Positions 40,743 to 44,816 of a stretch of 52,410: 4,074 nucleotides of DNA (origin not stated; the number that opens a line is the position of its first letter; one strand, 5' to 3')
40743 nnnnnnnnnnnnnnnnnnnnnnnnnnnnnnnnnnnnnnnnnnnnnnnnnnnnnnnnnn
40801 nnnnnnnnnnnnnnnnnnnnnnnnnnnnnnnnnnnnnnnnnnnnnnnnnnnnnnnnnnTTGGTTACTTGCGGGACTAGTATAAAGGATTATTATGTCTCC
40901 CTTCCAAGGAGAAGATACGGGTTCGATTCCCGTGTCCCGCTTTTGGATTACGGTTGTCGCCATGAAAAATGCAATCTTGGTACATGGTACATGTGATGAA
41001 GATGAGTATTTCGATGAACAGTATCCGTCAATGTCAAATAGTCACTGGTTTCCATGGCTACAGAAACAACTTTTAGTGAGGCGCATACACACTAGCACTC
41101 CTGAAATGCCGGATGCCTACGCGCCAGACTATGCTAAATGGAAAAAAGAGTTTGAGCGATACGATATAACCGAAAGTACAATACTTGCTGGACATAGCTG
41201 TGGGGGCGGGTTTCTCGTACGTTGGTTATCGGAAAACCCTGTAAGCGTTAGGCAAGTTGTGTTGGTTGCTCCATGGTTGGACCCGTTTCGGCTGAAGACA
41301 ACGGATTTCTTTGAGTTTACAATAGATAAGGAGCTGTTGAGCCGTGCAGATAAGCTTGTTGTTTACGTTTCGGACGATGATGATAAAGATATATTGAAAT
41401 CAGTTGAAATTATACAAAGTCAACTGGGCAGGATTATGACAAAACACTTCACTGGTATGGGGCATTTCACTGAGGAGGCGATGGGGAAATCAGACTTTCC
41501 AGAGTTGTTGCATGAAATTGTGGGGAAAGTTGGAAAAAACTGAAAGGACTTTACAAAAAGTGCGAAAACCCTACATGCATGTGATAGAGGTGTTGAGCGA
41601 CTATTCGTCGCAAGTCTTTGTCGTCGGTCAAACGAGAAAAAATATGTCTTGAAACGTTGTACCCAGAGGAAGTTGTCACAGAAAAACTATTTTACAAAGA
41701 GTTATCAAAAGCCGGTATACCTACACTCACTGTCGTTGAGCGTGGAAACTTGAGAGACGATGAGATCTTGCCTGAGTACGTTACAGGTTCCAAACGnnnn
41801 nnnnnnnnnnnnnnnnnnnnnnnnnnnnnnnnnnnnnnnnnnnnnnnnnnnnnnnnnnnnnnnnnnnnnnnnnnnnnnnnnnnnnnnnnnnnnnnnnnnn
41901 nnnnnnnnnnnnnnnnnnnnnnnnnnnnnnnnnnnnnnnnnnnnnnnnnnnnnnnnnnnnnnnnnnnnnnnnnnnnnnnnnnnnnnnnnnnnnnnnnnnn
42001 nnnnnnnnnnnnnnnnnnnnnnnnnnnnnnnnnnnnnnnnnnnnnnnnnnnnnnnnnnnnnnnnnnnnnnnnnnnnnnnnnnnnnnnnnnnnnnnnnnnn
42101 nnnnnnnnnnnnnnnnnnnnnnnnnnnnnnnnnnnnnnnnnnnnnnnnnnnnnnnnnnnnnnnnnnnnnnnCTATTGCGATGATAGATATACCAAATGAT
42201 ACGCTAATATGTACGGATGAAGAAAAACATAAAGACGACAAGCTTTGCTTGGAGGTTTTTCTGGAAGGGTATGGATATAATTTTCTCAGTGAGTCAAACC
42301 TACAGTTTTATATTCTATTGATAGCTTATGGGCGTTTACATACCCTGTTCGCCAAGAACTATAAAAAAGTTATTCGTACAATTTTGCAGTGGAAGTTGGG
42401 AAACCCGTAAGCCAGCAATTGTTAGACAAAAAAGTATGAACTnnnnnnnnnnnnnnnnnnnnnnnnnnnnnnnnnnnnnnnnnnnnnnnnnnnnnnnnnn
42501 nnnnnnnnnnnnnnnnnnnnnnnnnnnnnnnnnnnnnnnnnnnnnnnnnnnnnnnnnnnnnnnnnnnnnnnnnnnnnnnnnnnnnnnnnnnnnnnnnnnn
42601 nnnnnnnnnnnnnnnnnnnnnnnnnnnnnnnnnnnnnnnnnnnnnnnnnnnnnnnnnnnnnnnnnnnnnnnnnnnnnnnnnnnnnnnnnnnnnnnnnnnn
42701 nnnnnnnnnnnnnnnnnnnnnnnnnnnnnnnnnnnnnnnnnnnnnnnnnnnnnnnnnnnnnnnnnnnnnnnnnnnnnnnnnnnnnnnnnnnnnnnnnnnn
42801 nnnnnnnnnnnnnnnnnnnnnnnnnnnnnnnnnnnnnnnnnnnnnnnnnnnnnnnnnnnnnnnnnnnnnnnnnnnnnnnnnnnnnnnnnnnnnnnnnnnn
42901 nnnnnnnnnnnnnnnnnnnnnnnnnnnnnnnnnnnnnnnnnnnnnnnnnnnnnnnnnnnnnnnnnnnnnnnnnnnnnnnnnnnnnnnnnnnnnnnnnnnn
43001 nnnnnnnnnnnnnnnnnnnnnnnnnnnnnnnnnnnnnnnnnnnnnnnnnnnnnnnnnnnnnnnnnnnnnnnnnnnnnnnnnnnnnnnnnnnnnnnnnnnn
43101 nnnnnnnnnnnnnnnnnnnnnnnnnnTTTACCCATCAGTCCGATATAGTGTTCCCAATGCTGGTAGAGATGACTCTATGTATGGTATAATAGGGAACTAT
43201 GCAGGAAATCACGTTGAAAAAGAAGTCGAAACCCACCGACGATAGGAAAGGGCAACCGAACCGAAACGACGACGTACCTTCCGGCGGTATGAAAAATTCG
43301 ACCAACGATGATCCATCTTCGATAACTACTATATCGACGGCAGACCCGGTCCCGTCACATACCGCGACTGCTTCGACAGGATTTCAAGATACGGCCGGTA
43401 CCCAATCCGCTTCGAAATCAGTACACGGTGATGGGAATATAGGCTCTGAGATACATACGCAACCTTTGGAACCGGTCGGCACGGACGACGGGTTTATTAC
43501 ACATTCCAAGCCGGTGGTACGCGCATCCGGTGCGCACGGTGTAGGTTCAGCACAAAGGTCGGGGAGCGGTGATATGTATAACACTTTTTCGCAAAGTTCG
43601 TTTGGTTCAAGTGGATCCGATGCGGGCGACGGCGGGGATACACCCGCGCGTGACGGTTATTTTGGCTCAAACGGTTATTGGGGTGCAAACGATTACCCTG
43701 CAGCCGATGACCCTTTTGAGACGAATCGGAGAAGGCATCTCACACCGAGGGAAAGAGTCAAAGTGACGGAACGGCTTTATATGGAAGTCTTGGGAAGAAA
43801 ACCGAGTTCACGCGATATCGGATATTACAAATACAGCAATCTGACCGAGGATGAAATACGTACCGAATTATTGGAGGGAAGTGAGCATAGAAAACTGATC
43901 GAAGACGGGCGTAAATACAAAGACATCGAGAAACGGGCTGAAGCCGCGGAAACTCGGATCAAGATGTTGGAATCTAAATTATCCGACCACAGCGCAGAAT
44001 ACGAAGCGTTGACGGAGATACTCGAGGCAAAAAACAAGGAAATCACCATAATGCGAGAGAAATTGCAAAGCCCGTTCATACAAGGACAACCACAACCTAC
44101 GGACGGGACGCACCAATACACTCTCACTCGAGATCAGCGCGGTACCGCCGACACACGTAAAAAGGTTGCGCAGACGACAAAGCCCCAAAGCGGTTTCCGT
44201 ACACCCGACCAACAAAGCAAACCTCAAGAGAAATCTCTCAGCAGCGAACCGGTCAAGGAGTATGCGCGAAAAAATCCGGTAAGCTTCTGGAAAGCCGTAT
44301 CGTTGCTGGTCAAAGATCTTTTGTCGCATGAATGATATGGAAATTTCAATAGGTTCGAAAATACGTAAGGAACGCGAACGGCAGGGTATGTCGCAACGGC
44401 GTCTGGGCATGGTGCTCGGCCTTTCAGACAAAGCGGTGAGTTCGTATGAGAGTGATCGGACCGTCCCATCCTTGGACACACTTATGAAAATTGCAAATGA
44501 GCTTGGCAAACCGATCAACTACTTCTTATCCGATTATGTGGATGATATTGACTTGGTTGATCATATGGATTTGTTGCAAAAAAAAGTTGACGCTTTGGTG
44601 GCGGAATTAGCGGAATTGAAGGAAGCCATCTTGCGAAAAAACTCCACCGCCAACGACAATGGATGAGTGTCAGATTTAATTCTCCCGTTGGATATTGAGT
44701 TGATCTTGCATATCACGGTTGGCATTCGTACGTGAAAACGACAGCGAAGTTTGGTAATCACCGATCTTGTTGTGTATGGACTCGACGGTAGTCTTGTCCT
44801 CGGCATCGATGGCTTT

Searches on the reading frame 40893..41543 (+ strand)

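Call 74: search_protein_families(library=pfam, max_evalue=0.001, proteins=[window:40893-41543:+])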
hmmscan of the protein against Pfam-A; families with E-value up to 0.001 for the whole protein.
window:40893-41543:+ (216 aa): 3 families
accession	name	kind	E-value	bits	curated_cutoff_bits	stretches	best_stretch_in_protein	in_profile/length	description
PF06821.19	Ser_hydrolase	-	1.2e-09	38.8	22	1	48-204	11-165/172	Serine hydrolase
PF12146.15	Hydrolase_4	-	2.1e-05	24.4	27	1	76-132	58-114/239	Serine aminopeptidase, S33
PF00561.26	Abhydrolase_1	-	0.00015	21.9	25.8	1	94-131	69-105/245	alpha/beta hydrolase fold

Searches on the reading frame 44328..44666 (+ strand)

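Call 74: search_protein_families(library=pfam, max_evalue=0.001, proteins=[window:44328-44666:+])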
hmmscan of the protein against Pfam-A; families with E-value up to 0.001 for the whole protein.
window:44328-44666:+ (112 aa): 4 families
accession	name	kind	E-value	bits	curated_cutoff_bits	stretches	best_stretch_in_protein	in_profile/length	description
PF01381.28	HTH_3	-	6.2e-15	55.4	23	1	12-66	1-55/55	Helix-turn-helix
PF12844.13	HTH_19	-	2e-08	34.4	30.2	1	9-68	1-60/64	Helix-turn-helix domain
PF13560.12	HTH_31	-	1.3e-07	32.2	27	1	9-57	3-52/64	Helix-turn-helix domain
PF13443.12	HTH_26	-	0.00099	19.8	22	0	11-60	1-51/63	Cro/C1-type HTH DNA-binding domain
